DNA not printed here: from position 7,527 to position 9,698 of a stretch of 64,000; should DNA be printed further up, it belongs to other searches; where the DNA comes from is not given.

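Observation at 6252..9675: Compact isoprenoid module: archaeal-type IPK, a Nudix-like protein, and a single-polypeptide UppS (cis) + trans-polyprenyl synthase fusion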

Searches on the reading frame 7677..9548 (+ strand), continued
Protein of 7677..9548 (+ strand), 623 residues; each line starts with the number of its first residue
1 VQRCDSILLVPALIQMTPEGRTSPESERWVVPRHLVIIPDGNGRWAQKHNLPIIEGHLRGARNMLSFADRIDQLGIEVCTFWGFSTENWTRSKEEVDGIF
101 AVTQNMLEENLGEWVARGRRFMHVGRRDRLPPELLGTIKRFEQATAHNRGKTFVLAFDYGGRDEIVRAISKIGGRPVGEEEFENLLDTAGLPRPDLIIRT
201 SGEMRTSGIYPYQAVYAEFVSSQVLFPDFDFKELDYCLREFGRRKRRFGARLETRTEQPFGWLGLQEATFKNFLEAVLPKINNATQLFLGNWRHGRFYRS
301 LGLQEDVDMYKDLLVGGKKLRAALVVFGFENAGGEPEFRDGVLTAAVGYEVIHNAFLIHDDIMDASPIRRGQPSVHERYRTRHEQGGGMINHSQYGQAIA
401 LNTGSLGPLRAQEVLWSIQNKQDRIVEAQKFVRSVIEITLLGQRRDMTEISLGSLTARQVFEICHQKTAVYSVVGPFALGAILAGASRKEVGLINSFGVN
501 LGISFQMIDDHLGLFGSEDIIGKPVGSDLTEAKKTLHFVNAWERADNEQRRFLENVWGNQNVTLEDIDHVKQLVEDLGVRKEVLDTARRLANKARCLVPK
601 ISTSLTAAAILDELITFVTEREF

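Call 54: predict_structure(alignment_id=A4)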
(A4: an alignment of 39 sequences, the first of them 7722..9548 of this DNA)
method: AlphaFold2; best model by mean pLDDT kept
length: 608 residues; sequences in the alignment: 39
mean_pLDDT: 90.2   pTM: 0.67
mean pLDDT of the five models: 90.2, 90.0, 89.4, 89.2, 88.8
residues with pLDDT >= 90: 447; 70-90: 123; 50-70: 24; < 50: 14
segments of 3 or more residues with pLDDT < 50: 1-11
pLDDT, mean of each block of 10 residues (from residue 1): 39 78 92 93 94 91 87 76 93 95 94 92 97 94 85 89 89 91 83 77 90 93 84 54 86 94 96 93 85 92 89 96 97 97 91 86 96 95 96 95 96 98 95 92 97 96 98 95 97 92 78 88 97 97 92 96 97 97 95 96 76
secondary structure, 60 per line:
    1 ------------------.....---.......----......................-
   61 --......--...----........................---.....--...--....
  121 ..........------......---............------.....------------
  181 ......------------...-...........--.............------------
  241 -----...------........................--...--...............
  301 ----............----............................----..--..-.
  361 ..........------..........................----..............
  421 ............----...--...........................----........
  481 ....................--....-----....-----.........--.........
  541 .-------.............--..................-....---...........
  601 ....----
elements in order: E19-23 H27-33 H38-59 E63-68 H78-101 E105-109 H117-130 E137-142 H146-157 H164-168 E181-186 E203-210 H216-228 H255-278 H286-300 H305-316 H321-348 H360-370 H377-402 H407-432 H442-468 H473-500 H503-506 H512-515 H521-529 H532-541 H549-561 H564-581 H583-586 H590-604

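Call 56: fold_search(model_id=the predicted structure, library=pdb)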
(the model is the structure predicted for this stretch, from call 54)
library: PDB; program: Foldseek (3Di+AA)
matches with E <= 10: 1018; with E <= 0.001: 712
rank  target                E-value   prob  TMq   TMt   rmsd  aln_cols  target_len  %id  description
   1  8f8k                  6.4e-15  1.00  0.54  0.91   2.2       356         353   24  The structure of Rv2173 from M. tuberculosis with IPP bound (released 2023-11-29)
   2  7jli                  7.2e-15  1.00  0.35  0.86   2.1       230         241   39  Crystal structure of Bacillus subtilis UppS (released 2021-08-04)
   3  8f8l                  1.4e-14  1.00  0.52  0.90   2.2       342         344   25  The structure of Rv2173 from M. tuberculosis with DMAP bound (released 2023-11-29)
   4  9a7x_A                1.6e-14  1.00  0.35  0.79   6.8       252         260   37  Integrative model of ISPT-SYA by crosslinking MS and deep learning (released 2024-09-18)
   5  4u82                  1.8e-14  1.00  0.35  0.88   2.0       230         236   36  Structure of S. aureus undecaprenyl diphosphate synthase in complex with FSPP and sulfate (released 2015-02-04)
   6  4h8e                  1.9e-14  1.00  0.35  0.88   2.0       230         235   36  Structure of S. aureus undecaprenyl diphosphate synthase in complex with FPP and sulfate (released 2012-12-19)
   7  3qqv                  1.9e-14  1.00  0.53  0.88   2.4       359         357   26  Crystal structure of geranylgeranyl pyrophosphate synthase from corynebacterium glutamicum complexed with isoprenyl diph (released 2011-03-02)
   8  7jlm_A                2.7e-14  1.00  0.35  0.87   2.0       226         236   39  Crystal structure of Bacillus subtilis UppS in complex with MAC-0547630 (released 2021-08-04)
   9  8f8f_A                3.0e-14  1.00  0.53  0.90   2.3       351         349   24  The structure of Rv2173 from M. tuberculosis (APO form) (released 2023-11-29)
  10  7cpn_A                3.8e-14  1.00  0.35  0.88   2.0       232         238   34  CRYSTAL STRUCTURE OF DODECAPRENYL DIPHOSPHATE SYNTHASE FROM THERMOBIFIDA FUSCA (released 2020-10-14)
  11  8kgb_A                6.4e-14  1.00  0.35  0.84   2.1       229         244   35  SlNDPS1-AtcPT4 Chimera complexed with GSPP, Mg2+, and IPP (released 2024-08-21)
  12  7jlr                  6.7e-14  1.00  0.35  0.86   1.9       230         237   37  Crystal structure of Bacillus subtilis UppS in complex with JPD447 (released 2021-08-04)
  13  8kgb_C                7.5e-14  1.00  0.35  0.83   2.2       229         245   35  SlNDPS1-AtcPT4 Chimera complexed with GSPP, Mg2+, and IPP (released 2024-08-21)
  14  7cpn_B                8.1e-14  1.00  0.35  0.88   1.8       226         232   34  CRYSTAL STRUCTURE OF DODECAPRENYL DIPHOSPHATE SYNTHASE FROM THERMOBIFIDA FUSCA (released 2020-10-14)
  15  4q9o_B                8.1e-14  1.00  0.34  0.87   2.4       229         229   37  Crystal structure of Upps + inhibitor (released 2014-10-15)
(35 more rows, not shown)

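Call 68: search_protein_families(library=pfam, proteins=[P0167, P0041, P0045, P0032, P0037, P0231], max_evalue=0.001)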
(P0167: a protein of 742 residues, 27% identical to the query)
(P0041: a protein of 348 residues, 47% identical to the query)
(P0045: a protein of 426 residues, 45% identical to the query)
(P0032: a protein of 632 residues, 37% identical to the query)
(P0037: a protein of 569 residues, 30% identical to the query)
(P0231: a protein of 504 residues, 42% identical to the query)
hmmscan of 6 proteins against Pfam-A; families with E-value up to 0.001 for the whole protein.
P0167 (742 aa): 1 family
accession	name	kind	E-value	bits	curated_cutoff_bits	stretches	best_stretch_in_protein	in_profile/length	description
PF00348.22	polyprenyl_synt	-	1.2e-74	251.2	27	2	430-686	10-244/251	Polyprenyl synthetase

P0041 (348 aa): 2 families
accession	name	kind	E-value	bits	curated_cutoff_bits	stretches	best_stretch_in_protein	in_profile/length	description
PF01255.24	Prenyltransf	-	1.5e-71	240.9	27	1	131-347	1-219/219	Putative undecaprenyl diphosphate synthase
PF00708.24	Acylphosphatase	-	8.5e-21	74.5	22.5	1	11-91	3-83/85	Acylphosphatase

P0045 (426 aa): 1 family
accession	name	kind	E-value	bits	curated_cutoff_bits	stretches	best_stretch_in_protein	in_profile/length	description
PF01255.24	Prenyltransf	-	2e-70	237.2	27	1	22-240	1-219/219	Putative undecaprenyl diphosphate synthase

P0032 (632 aa): 2 families
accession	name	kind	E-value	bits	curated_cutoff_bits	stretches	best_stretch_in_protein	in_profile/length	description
PF01255.24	Prenyltransf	-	1.4e-66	224.7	27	1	21-240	1-219/219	Putative undecaprenyl diphosphate synthase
PF00348.22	polyprenyl_synt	-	1.6e-50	172.2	27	1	315-579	4-247/251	Polyprenyl synthetase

P0037 (569 aa): 2 families
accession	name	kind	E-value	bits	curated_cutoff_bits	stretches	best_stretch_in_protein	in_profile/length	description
PF01255.24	Prenyltransf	-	2.8e-50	171.3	27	1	27-242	1-219/219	Putative undecaprenyl diphosphate synthase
PF00348.22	polyprenyl_synt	-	1e-43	149.8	27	1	292-526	8-220/251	Polyprenyl synthetase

P0231 (504 aa): 2 families
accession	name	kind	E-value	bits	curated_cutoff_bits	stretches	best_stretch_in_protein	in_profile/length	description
PF01255.24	Prenyltransf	-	7e-73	245.2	27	1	285-502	1-219/219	Putative undecaprenyl diphosphate synthase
PF00696.33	AA_kinase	-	2.8e-32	112.8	24.9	1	4-241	2-234/234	Amino acid kinase family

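Call 69: search_protein_families(library=ncbifam, proteins=[P0231], max_evalue=0.00001)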
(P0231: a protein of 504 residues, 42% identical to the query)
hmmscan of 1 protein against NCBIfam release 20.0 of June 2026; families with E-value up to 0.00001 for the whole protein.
P0231 (504 aa): 19 families
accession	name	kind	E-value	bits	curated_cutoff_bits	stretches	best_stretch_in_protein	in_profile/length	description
NF011405.0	PRK14830.1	equivalog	1.6e-78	263.8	304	1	264-503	8-250/251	undecaprenyl pyrophosphate synthase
NF011408.0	PRK14834.1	equivalog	2e-71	240.4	348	1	269-502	8-244/252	isoprenyl transferase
NF011407.0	PRK14833.1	equivalog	8.2e-71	238.3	325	1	277-503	3-231/233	di-trans,poly-cis-decaprenylcistransferase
NF011406.0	PRK14831.1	subfamily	1.8e-69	233.7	375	1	265-503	10-251/256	undecaprenyl pyrophosphate synthase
TIGR00055.1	uppS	equivalog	2.3e-67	226.7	109.55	1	278-502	1-228/228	polyprenyl diphosphate synthase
NF011411.0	PRK14838.1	equivalog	2.9e-64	216.7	417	1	272-503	6-238/244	isoprenyl transferase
NF011413.0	PRK14840.1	equivalog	9.8e-62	208.8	410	1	272-503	12-250/250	isoprenyl transferase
NF011404.0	PRK14829.1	equivalog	2.6e-59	200.7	372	1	269-503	21-258/260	isoprenyl transferase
NF007596.1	PRK10240.1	equivalog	3.2e-59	200.3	418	1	269-502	6-242/251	(2E,6E)-farnesyl-diphosphate-specific ditrans,polycis-undecaprenyl-diphosphate synthase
NF011409.0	PRK14835.1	equivalog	1.7e-58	198.1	425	1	275-503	42-279/279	isoprenyl transferase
NF011412.0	PRK14839.1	equivalog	2.4e-57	194.1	334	1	278-502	9-227/240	di-trans,poly-cis-decaprenylcistransferase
NF011414.0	PRK14841.1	equivalog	1.7e-56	191.5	401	1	277-502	2-228/233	isoprenyl transferase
NF011403.0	PRK14828.1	equivalog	2.5e-56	190.9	348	1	271-503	21-258/258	isoprenyl transferase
NF011410.0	PRK14837.1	equivalog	1.7e-52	178.3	342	1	275-503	3-230/230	undecaprenyl pyrophosphate synthase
NF040647.1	IPPK_Arch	equivalog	1.2e-49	168.9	120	1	6-261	2-259/259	isopentenyl phosphate kinase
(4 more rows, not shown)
